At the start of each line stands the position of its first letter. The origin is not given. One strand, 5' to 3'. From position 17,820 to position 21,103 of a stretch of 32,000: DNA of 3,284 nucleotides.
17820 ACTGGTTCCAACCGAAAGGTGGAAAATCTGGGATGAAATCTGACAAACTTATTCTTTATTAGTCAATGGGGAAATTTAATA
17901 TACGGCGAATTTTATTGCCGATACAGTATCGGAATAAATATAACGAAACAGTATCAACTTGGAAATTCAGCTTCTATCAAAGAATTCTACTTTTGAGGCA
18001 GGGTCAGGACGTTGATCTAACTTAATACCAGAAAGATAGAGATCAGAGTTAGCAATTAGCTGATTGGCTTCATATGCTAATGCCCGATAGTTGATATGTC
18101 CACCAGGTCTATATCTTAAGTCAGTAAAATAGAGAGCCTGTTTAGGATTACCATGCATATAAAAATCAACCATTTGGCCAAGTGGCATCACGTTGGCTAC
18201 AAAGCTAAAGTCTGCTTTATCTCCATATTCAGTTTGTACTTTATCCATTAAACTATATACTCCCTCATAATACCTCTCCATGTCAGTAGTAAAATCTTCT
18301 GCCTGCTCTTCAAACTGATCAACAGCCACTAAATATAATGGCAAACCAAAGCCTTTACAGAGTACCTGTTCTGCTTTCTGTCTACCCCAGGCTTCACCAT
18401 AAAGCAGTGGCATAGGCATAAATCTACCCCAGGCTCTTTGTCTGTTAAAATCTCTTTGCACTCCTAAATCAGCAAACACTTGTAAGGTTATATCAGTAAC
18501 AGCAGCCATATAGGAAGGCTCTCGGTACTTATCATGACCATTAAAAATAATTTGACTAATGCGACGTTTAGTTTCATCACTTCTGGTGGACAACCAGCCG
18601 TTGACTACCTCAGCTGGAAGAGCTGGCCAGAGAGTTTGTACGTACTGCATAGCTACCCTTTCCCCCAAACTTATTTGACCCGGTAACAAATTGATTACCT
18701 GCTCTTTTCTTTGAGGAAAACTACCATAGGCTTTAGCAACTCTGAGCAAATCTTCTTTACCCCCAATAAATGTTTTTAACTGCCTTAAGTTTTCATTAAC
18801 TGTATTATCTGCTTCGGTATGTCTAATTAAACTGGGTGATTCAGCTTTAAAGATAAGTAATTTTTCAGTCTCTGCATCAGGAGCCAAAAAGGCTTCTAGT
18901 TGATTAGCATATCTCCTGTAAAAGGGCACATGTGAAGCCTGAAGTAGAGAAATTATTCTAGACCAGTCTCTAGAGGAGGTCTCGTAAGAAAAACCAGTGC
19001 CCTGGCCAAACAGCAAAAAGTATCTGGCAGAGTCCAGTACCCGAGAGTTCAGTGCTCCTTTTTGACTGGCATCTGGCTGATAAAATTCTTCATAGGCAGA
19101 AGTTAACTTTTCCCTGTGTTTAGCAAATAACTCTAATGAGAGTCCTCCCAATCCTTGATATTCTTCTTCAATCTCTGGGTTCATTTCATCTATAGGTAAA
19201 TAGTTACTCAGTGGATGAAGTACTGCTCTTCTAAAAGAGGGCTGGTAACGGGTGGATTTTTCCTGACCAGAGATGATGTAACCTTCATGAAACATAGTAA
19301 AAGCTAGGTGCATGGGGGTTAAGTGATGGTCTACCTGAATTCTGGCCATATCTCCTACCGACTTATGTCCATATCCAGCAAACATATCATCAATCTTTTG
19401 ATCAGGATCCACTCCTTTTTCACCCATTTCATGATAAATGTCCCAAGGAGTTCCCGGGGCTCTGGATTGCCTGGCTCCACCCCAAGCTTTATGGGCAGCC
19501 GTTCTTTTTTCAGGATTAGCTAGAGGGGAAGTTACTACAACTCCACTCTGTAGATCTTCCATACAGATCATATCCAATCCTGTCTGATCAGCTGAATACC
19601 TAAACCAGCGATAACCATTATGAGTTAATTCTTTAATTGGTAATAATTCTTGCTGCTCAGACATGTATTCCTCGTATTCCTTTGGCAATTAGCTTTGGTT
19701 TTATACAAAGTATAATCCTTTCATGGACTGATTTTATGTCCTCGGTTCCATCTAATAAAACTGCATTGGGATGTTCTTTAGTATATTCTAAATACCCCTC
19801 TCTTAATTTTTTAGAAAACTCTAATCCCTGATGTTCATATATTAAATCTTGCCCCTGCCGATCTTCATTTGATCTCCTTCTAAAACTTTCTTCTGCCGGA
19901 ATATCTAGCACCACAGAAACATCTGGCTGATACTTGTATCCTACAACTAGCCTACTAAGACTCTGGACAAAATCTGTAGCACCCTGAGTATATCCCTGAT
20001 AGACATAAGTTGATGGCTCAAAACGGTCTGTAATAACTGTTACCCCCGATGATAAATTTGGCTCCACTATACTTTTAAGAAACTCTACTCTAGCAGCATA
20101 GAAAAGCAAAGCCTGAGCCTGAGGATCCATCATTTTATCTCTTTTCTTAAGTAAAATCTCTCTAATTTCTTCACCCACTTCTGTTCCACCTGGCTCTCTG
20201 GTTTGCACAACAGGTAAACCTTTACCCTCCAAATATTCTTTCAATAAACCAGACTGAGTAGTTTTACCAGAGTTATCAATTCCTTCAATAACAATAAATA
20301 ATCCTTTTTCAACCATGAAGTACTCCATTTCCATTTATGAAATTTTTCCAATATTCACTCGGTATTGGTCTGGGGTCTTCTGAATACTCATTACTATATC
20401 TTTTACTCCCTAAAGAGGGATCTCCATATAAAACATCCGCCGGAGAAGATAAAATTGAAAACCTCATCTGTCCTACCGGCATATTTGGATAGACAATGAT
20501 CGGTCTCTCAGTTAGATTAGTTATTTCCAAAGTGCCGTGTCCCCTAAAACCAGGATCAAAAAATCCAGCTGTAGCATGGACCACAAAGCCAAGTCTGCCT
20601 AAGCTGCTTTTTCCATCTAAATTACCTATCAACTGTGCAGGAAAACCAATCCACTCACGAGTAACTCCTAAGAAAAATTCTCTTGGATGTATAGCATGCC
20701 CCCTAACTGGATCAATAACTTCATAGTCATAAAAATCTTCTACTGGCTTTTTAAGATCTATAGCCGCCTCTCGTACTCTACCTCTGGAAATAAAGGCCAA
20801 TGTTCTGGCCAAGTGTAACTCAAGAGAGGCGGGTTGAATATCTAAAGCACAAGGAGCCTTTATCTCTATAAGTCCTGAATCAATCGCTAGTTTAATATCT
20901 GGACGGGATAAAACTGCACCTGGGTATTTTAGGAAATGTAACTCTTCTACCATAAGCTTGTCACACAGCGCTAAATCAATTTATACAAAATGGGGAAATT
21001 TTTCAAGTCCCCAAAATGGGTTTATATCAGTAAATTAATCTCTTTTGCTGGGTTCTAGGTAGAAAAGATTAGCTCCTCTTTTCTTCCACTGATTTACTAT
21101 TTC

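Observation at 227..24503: Dense network of at least two short GC-rich palindromic repeat families (nine or more loci in 32 kb)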

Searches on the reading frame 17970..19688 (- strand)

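Call 18: search_protein_families(library=pfam, proteins=[window:17970-19688:-])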
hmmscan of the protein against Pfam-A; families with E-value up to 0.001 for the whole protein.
window:17970-19688:- (573 aa): 1 family
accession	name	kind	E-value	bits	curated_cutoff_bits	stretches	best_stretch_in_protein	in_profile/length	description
PF02511.20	Thy1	-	3.7e-11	43.6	24.8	1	98-253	40-169/191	Thymidylate synthase complementing protein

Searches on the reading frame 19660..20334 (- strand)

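Call 18: search_protein_families(library=pfam, proteins=[window:19660-20334:-])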
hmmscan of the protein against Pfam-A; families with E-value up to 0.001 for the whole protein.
window:19660-20334:- (225 aa): 2 families
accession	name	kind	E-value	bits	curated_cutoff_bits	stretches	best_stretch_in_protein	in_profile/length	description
PF02223.23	Thymidylate_kin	-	3.3e-43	148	27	1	16-207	1-185/185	Thymidylate kinase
PF13207.12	AAA_17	-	0.00075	20.2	27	0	21-163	5-128/136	AAA domain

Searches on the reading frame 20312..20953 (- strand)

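Call 18: search_protein_families(library=pfam, proteins=[window:20312-20953:-])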
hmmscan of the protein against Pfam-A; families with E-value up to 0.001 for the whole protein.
window:20312-20953:- (214 aa): 3 families
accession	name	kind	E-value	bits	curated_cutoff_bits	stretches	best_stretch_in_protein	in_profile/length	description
PF22769.1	DCD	-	1.7e-36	126.1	27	1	14-166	1-151/153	dCTP deaminase-like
PF06559.16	DCD_N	-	9.4e-07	29.3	21.4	1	14-166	4-161/164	2'-deoxycytidine 5'-triphosphate deaminase (DCD) N-terminal domain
PF22569.1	DCD_C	-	1.4e-05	25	22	1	59-179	47-176/192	2'-deoxycytidine 5'-triphosphate deaminase (DCD), C-terminal domain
